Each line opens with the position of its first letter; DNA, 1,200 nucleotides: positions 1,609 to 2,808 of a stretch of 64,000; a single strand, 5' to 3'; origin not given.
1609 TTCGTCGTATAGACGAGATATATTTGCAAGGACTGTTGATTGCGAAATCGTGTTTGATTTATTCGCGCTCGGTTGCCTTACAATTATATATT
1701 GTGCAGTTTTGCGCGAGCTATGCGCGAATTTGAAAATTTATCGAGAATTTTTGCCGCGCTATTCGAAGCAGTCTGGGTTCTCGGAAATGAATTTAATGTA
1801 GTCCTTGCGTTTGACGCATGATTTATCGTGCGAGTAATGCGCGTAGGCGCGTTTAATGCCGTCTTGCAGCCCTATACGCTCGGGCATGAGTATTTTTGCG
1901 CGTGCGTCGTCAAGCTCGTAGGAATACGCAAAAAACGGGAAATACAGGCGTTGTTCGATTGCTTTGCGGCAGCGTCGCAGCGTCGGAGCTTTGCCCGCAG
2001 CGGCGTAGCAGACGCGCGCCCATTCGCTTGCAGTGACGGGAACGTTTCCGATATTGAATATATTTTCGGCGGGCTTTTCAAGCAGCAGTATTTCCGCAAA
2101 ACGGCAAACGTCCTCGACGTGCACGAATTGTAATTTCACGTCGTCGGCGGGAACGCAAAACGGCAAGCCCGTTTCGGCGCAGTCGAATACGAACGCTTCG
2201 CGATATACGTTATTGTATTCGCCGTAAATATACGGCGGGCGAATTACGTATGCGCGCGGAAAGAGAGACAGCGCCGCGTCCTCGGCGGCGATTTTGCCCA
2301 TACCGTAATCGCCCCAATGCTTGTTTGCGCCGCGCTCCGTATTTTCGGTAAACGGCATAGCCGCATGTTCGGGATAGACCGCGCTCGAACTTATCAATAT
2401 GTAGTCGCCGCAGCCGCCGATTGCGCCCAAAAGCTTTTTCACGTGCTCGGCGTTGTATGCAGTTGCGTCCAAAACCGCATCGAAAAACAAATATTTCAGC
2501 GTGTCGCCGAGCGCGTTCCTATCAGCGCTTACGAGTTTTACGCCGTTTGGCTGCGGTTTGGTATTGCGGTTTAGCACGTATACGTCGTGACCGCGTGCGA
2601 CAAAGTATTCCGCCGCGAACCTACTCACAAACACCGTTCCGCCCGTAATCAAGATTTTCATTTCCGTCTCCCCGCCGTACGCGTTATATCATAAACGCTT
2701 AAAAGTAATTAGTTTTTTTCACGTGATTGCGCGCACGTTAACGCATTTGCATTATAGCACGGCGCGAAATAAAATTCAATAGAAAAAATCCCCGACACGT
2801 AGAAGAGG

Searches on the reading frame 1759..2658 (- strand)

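Call 73: search_protein_families(library=pfam, proteins=[window:1759-2658:-], max_evalue=0.001)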
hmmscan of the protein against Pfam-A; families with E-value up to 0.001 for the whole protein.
window:1759-2658:- (299 aa): 2 families
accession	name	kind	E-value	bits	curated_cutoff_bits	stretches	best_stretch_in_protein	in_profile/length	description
PF01370.27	Epimerase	-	1.7e-15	57.5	20.9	1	2-204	1-240/240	NAD dependent epimerase/dehydratase family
PF04321.23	RmlD_sub_bind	-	1.5e-06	27.9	27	1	87-155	97-162/287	RmlD substrate binding domain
